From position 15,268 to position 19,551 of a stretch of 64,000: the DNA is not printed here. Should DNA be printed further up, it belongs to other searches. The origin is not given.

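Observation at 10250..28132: A 17 kb co-directional cluster next to an IclR regulator mixes heme-c redox proteins, cytochrome c maturation, a kinase/thiolase module and a sulfatase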

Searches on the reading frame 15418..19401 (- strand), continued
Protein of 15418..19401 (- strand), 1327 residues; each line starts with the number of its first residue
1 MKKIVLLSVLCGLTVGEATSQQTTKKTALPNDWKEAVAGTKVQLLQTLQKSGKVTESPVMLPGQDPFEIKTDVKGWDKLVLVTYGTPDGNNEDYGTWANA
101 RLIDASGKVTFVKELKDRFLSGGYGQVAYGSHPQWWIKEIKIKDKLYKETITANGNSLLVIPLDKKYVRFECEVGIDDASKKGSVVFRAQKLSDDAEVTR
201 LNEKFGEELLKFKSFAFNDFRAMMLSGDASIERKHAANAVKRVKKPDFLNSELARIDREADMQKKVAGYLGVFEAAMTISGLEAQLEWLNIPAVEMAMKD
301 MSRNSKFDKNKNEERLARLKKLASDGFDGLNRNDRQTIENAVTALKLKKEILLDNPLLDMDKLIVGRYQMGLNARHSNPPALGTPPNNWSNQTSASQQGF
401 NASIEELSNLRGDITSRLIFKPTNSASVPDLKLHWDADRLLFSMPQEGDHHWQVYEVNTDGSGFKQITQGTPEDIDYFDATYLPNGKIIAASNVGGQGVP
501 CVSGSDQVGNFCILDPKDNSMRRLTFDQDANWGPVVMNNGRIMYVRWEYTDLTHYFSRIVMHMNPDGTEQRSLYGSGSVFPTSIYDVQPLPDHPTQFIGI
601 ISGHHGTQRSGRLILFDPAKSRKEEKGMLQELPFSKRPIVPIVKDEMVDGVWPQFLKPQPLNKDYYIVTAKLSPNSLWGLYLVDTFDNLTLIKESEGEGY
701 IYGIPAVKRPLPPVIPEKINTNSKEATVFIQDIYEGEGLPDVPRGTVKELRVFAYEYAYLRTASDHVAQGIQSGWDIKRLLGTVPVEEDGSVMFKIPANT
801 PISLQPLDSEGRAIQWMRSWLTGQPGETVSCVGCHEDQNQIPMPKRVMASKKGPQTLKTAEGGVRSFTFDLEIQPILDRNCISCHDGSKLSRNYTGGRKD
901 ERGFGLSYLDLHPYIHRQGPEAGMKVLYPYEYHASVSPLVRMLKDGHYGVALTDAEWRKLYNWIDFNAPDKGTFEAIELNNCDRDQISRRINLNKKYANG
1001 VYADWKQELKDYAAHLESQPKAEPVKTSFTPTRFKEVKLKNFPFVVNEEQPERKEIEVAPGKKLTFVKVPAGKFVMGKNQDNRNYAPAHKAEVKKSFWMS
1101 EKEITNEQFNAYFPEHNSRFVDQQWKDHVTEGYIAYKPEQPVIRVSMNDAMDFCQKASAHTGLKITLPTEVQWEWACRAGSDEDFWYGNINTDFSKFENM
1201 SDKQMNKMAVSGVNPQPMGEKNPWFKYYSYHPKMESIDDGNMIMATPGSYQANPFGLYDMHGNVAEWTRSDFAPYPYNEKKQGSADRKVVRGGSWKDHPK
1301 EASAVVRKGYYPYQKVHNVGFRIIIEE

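Call 53: search_protein_families(library=pfam, proteins=[L009:1000-5112:+, L009:13992-15521:+, L009:15653-16417:-, L009:16590-18077:+, L009:18066-20360:-, L009:20672-23134:+, L027:8671-9288:+, L027:9317-9868:+, L027:14081-15340:+, L027:6389-8488:-], max_evalue=0.0001)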
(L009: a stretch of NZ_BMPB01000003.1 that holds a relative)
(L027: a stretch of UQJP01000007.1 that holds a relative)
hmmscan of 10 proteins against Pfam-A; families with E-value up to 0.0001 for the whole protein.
L009:1000-5112:+ (1370 aa): 10 families
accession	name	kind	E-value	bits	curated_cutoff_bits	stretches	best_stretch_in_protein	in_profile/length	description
PF07494.17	Reg_prop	-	9.8e-49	157.5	20.4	0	216-237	2-23/24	Two component regulator propeller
PF00072.30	Response_reg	-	7.4e-27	94.2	30.2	1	1117-1228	1-111/111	Response regulator receiver domain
PF02518.31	HATPase_c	-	7.5e-22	78.3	26.4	1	946-1073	2-109/111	Histidine kinase-, DNA gyrase B-, and HSP90-like ATPase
PF12833.13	HTH_18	-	1.2e-21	77.2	33.6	1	1283-1361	1-79/80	Helix-turn-helix domain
PF07495.19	Y_Y_Y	-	2.4e-19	69.4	26.6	1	715-778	1-64/65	Y_Y_Y domain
PF00165.29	HTH_AraC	-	2.8e-14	53.3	26.6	1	1325-1361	7-42/42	Bacterial regulatory helix-turn-helix proteins, AraC family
PF00512.31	HisKA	-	5.5e-10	39.6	26.9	1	834-899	2-66/66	His Kinase A (phospho-acceptor) domain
PF08450.18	SGL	-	9.9e-07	29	26.3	0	68-147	23-104/246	SMP-30/Gluconolactonase/LRE-like region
PF23748.1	Beta-prop_LRRK2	-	1.4e-06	28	26.9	0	305-338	270-303/359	LRRK2 beta propeller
PF23409.1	Beta-prop_EML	-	9.7e-05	22.4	88.2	0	407-514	162-265/267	Echinoderm microtubule-associated protein first beta-propeller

L009:13992-15521:+ (509 aa): 0 families

L009:15653-16417:- (254 aa): 1 family
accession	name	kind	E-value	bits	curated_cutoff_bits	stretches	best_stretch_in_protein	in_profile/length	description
PF01746.26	tRNA_m1G_MT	-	1.6e-55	188.3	27.3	1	51-248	2-195/195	tRNA (Guanine-1)-methyltransferase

L009:16590-18077:+ (495 aa): 4 families
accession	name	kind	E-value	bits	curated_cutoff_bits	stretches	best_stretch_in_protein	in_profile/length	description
PF02335.20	Cytochrom_C552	-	2.1e-173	577.8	24.1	1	62-490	5-437/438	Cytochrome c552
PF22113.1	Mtrc-MtrF_II-IV_dom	-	3.4e-06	27.1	30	0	225-347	29-139/176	Outer membrane cytochrome MtrC/MtrF-like, domains II/IV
PF14522.11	Cytochrome_C7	-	1.9e-05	24.9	24.8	0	292-341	7-54/67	Cytochrome c7 and related cytochrome c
PF14537.11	Cytochrom_c3_2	-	9.1e-05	23.3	25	0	292-346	1-44/79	Cytochrome c3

L009:18066-20360:- (764 aa): 2 families
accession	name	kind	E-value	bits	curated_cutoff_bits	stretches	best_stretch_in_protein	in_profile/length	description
PF02518.31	HATPase_c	-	4.1e-26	92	26.4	1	652-759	2-110/111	Histidine kinase-, DNA gyrase B-, and HSP90-like ATPase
PF00512.31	HisKA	-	1.8e-20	73.2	26.9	1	539-606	2-66/66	His Kinase A (phospho-acceptor) domain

L009:20672-23134:+ (820 aa): 5 families
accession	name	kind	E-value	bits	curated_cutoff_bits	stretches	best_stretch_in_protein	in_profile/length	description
PF03483.22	B3_4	-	2.8e-64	216.3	29.3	1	225-398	1-174/174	B3/4 domain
PF17759.6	tRNA_synthFbeta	-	5.9e-41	140.7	22.4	1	503-709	15-214/214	Phenylalanyl tRNA synthetase beta chain CLM domain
PF03147.19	FDX-ACB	-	2.1e-32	111.8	31.1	1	727-820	1-94/94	Ferredoxin-fold anticodon binding domain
PF03484.21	B5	-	1.2e-24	86.7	28.6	1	418-484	1-67/67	tRNA synthetase B5 domain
PF01588.26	tRNA_bind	-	1.4e-21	76.9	27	1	48-151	1-95/96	Putative tRNA binding domain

L027:8671-9288:+ (205 aa): 0 families

L027:9317-9868:+ (183 aa): 1 family
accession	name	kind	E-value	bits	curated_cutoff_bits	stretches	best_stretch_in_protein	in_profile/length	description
PF01923.23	Cob_adeno_trans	-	3.1e-62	210.1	24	1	3-166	1-170/171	Cobalamin adenosyltransferase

L027:14081-15340:+ (419 aa): 2 families
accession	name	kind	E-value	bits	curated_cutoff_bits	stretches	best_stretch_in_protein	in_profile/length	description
PF17170.10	DUF5128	-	8.9e-32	111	22.9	1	53-358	4-301/321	6-bladed beta-propeller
PF16288.11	DUF4934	-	8.4e-07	29.5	27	1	70-171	1-100/102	Domain of unknown function (DUF4934)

L027:6389-8488:- (699 aa): 6 families
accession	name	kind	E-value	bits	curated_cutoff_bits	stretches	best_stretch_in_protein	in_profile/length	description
PF19833.4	RecG_dom3_C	-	2.2e-32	111.4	26.8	1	613-699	1-87/87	ATP-dependent DNA helicase RecG, domain 3, C-terminal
PF00270.35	DEAD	-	2e-27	96.4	26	1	269-432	1-165/167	DEAD/DEAH box helicase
PF00271.37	Helicase_C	-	9.8e-26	90.6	23.5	2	470-584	5-108/110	Helicase conserved C-terminal domain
PF17191.10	RecG_wedge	-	2.6e-17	63.3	23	1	7-159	1-149/162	RecG wedge domain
PF04851.21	ResIII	-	7e-13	49.2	22.5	1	266-426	2-162/164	Type III restriction enzyme, res subunit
PF01336.31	tRNA_anti-codon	-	8.9e-06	26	27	1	62-134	2-73/75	OB-fold nucleic acid binding domain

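Call 64: predict_structure(alignment_id=A4)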
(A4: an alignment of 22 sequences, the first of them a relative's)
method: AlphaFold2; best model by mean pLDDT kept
length: 1090 residues; sequences in the alignment: 22
mean_pLDDT: 64.5   pTM: 0.56
mean pLDDT of the five models: 64.5, 60.1, 57.7, 57.2, 52.8
residues with pLDDT >= 90: 135; 70-90: 385; 50-70: 241; < 50: 329
segments of 3 or more residues with pLDDT < 50: 1-3, 13-34, 146-154, 231-233, 255-263, 309-316, 402-405, 516-536, 593-599, 639-713, 731-747, 762-764, 788-813, 841-850, 884-896, 950-1011, 1024-1026, 1038-1045, 1056-1070
pLDDT, mean of each block of 10 residues (from residue 1): 52 41 32 59 90 95 92 95 90 86 93 90 90 80 53 58 89 88 78 92 78 90 81 69 88 52 58 85 70 80 64 50 70 54 76 81 60 81 77 77 54 89 94 90 95 89 88 73 78 69 84 51 27 48 87 79 78 59 71 47 69 79 59 53 34 32 34 31 26 35 46 55 58 37 45 54 54 64 53 34 33 61 77 72 42 73 83 80 40 45 75 87 81 77 52 44 34 28 37 27 33 64 58 60 50 52 36 66 78
secondary structure, 60 per line:
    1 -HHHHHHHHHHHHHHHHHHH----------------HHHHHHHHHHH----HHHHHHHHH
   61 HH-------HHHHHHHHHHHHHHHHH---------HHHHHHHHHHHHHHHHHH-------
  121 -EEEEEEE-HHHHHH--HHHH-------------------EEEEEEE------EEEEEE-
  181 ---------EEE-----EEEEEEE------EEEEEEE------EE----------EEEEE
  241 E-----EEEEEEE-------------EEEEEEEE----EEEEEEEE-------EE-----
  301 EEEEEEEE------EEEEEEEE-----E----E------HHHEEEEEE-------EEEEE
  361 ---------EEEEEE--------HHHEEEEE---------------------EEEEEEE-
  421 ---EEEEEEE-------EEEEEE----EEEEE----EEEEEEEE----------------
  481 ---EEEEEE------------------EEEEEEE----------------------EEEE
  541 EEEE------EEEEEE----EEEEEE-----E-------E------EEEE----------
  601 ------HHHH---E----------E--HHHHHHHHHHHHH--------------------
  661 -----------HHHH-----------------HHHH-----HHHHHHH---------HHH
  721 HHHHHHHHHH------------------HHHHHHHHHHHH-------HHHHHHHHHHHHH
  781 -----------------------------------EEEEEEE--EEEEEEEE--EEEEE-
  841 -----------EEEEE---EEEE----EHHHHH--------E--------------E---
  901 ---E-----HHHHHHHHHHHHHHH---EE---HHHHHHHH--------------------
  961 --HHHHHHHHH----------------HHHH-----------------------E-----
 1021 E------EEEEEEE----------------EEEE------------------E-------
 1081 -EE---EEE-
elements in order (helices of 4 or more, strands of 3 or more residues): H2-20 H37-47 H52-62 H70-86 H96-113 E122-128 H130-135 H138-141 E161-167 E174-179 E190-192 E198-204 E211-217 E236-241 E247-253 E267-274 E279-286 E301-308 E315-322 E343-348 E356-360 E370-375 E387-391 E413-419 E424-430 E438-443 E448-452 E457-464 E484-489 E508-514 E537-544 E551-556 E561-566 E587-590 H607-610 H628-640 H672-675 H693-696 H702-708 H718-730 H749-760 H768-780 E816-822 E825-832 E835-839 E852-856 E860-863 H869-873 H910-924 H933-940 H963-971 H988-991 E1028-1034 E1051-1054 E1087-1089

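Call 66: search_protein_families(library=pfam, proteins=[L040:5983-6483:+, L040:14142-15353:-, L040:15350-16870:-, L040:16882-17580:-, L040:17587-19002:-, L040:19004-22291:-, L040:22425-23600:-, L040:4650-5510:-, L040:2865-3914:-], max_evalue=0.0001)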
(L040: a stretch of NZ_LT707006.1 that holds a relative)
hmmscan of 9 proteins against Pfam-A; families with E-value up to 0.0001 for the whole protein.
L040:5983-6483:+ (166 aa): 1 family
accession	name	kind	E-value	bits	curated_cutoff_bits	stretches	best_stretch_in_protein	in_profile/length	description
PF02590.22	SPOUT_MTase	-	2.8e-54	183.7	27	1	10-164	1-154/154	Predicted SPOUT methyltransferase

L040:14142-15353:- (403 aa): 4 families
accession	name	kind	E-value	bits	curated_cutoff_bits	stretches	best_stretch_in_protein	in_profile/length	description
PF13899.12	Thioredoxin_7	-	6e-13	49.2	27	1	33-108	5-78/83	Thioredoxin-like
PF03190.21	Thioredox_DsbH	-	9.3e-12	45.6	27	1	16-90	10-82/163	Protein of unknown function, DUF255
PF13098.12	Thioredoxin_2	-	1.3e-10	42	27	1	41-132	1-102/104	Thioredoxin-like domain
PF00085.26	Thioredoxin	-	1.9e-07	31.5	23.5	1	35-127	8-94/103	Thioredoxin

L040:15350-16870:- (506 aa): 1 family
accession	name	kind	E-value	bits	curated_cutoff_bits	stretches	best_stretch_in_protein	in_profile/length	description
PF16407.11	PKD_2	-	4.3e-25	89.3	39.2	1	17-172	1-157/157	PKD-like family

L040:16882-17580:- (232 aa): 2 families
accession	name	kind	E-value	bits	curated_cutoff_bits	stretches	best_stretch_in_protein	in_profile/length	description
PF16132.11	DUF4843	-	2.5e-45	154.4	34.5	1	29-185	1-162/163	Domain of unknown function (DUF4843)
PF03160.20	Calx-beta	-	4.9e-06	27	27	1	64-153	26-117/119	Calx-beta domain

L040:17587-19002:- (471 aa): 1 family
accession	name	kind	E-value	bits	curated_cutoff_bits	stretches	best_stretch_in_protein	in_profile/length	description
PF14322.12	SusD-like_3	-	6.3e-16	59.6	27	1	26-212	2-166/191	Starch-binding associating with outer membrane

L040:19004-22291:- (1095 aa): 4 families
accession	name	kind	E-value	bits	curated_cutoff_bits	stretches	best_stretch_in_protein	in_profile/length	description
PF13715.12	CarbopepD_reg_2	-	6.7e-14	52.1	32.2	1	114-194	1-88/88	CarboxypepD_reg-like domain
PF07715.20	Plug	-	9.2e-09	36.2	23.9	1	202-324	2-107/107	TonB-dependent Receptor Plug Domain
PF13620.12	CarboxypepD_reg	-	1.4e-08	35.4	32.3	1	114-176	2-69/82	Carboxypeptidase regulatory-like domain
PF16344.10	FecR_C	-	2.8e-06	27.7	24.4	1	33-98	2-68/70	FecR, C-terminal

L040:22425-23600:- (391 aa): 2 families
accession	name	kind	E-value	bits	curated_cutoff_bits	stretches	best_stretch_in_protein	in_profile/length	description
PF04773.18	FecR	-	1.1e-18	67.9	24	1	186-280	2-97/97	FecR protein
PF16344.10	FecR_C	-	7.3e-12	45.6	24.4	1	321-389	1-69/70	FecR, C-terminal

L040:4650-5510:- (286 aa): 2 families
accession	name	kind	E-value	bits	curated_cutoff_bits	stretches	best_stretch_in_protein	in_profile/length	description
PF01729.25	QRPTase_C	-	5.5e-58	195.9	23.1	1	115-284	1-169/169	Quinolinate phosphoribosyl transferase, C-terminal domain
PF02749.22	QRPTase_N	-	7.5e-21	74.6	27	1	28-113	1-82/82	Quinolinate phosphoribosyl transferase, N-terminal domain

L040:2865-3914:- (349 aa): 1 family
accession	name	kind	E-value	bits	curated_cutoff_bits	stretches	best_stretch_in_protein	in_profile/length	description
PF13505.12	OMP_b-brl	-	2.5e-05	25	28.7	1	189-321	18-155/175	Outer membrane protein beta-barrel domain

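Call 67: fold_search(model_id=the predicted structure, library=pdb)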
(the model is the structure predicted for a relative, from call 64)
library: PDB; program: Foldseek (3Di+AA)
matches with E <= 10: 923; with E <= 0.001: 336
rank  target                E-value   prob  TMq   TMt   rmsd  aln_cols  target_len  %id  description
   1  5c2v_A                2.0e-21  1.00  0.26  0.36  17.5       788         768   15  Kuenenia stuttgartiensis Hydrazine Synthase (released 2015-10-14)
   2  5c2v_D                2.2e-20  1.00  0.26  0.36  17.5       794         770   15  Kuenenia stuttgartiensis Hydrazine Synthase (released 2015-10-14)
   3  5hha_B                2.8e-10  1.00  0.17  0.60  11.9       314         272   23  Structure of PvdO from Pseudomonas aeruginosa (released 2017-01-18)
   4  5hha_A                3.5e-10  1.00  0.19  0.66   7.3       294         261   23  Structure of PvdO from Pseudomonas aeruginosa (released 2017-01-18)
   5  2hqs_B                1.1e-08  1.00  0.20  0.49   6.9       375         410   12  Crystal structure of TolB/Pal complex (released 2007-04-03)
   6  2hqs_A                2.5e-08  1.00  0.20  0.49   6.7       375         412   12  Crystal structure of TolB/Pal complex (released 2007-04-03)
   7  7spq                  6.0e-08  1.00  0.16  0.48  10.3       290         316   21  Crystal structure of Burkholderia glumae toxoflavin biosynthesis protein ToxD (released 2023-05-10)
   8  4jml_A                9.0e-08  1.00  0.21  0.52   6.8       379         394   12  Crystal structure of the TolB(P201C)-ColicinE9 TBE peptide(A33C) complex. (released 2013-07-17)
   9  2dso_D                9.0e-08  1.00  0.19  0.55   7.6       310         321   12  Crystal structure of D138N mutant of Drp35, a 35kDa drug responsive protein from Staphylococcus aureus (released 2006-12-12)
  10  8jxi_A                1.1e-07  1.00  0.20  0.19  18.4       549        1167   12  rat megalin RAP complex wingB (released 2024-06-19)
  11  4pwz_B                1.3e-07  1.00  0.21  0.51   6.7       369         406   12  Crystal structure of TolB protein from Yersinia pestis CO92 (released 2014-04-02)
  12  4pwz_A                1.4e-07  1.00  0.21  0.51   7.5       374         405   12  Crystal structure of TolB protein from Yersinia pestis CO92 (released 2014-04-02)
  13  2dso_E                1.4e-07  1.00  0.18  0.55   7.6       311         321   12  Crystal structure of D138N mutant of Drp35, a 35kDa drug responsive protein from Staphylococcus aureus (released 2006-12-12)
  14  2ivz_C                1.5e-07  1.00  0.20  0.51   6.6       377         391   12  Structure of TolB in complex with a peptide of the colicin E9 T- domain (released 2006-08-16)
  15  2y3c                  1.6e-07  1.00  0.17  0.61   8.1       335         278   20  Treponema denticola variable protein 1 (released 2011-08-31)
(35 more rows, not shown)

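Call 70: search_protein_families(library=ncbifam, proteins=[L005:14119-14883:+, window:15418-19401:-], max_evalue=0.00001)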
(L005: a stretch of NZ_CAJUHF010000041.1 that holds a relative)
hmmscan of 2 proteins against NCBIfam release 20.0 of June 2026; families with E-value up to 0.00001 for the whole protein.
L005:14119-14883:+ (255 aa): 7 families
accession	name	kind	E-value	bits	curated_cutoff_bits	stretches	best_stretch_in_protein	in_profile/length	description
NF006421.0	PRK08673.1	subfamily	1.1e-54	186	335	1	11-252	94-328/338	3-deoxy-7-phosphoheptulonate synthase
TIGR01361.1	DAHP_synth_Bsub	equivalog_domain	6.5e-49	166.6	267.75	1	12-251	26-258/260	3-deoxy-7-phosphoheptulonate synthase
NF009933.0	PRK13396.1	subfamily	6.2e-41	140.5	486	1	10-253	100-337/352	3-deoxy-7-phosphoheptulonate synthase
NF009239.0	PRK12595.1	equivalog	7.1e-41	140.4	279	1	13-252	120-352/360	bifunctional 3-deoxy-7-phosphoheptulonate synthase/chorismate mutase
NF041229.1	BagF_FevY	exception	1e-37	130.1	700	1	11-247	90-319/340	phospho-2-dehydro-3-deoxyheptonate aldolase BagF/FevY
NF003543.0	PRK05198.1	equivalog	3.9e-19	68.7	242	2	197-252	211-266/273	3-deoxy-8-phosphooctulonate synthase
TIGR01362.1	KDO8P_synth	equivalog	7.2e-18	64.7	314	2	197-251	196-250/258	3-deoxy-8-phosphooctulonate synthase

window:15418-19401:- (1327 aa): 6 families
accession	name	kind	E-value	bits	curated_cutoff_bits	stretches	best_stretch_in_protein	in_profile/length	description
TIGR03525.2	GldK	equivalog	4.3e-26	92.2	350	1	1140-1325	220-405/408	T9SS ring complex lipoprotein PorK/GldK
NF051459.1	pyoverdine_PvdO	equivalog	1e-20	74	500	2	1066-1187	36-165/280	dihydropyoverdine dehydrogenase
NF041186.1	SenA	equivalog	3.8e-15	56.2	420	1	1093-1323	226-380/382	selenoneine synthase SenA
NF052339.1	hydrazine_alpha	equivalog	1.6e-14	52.8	800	0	775-837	524-586/804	hydrazine synthase subunit alpha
TIGR03440.2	egtB_TIGR03440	equivalog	2.6e-14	53.2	360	1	1122-1323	256-412/413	ergothioneine biosynthesis protein EgtB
TIGR03524.1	GldJ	equivalog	3e-11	42.7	458.2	1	1153-1276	252-369/559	gliding motility lipoprotein GldJ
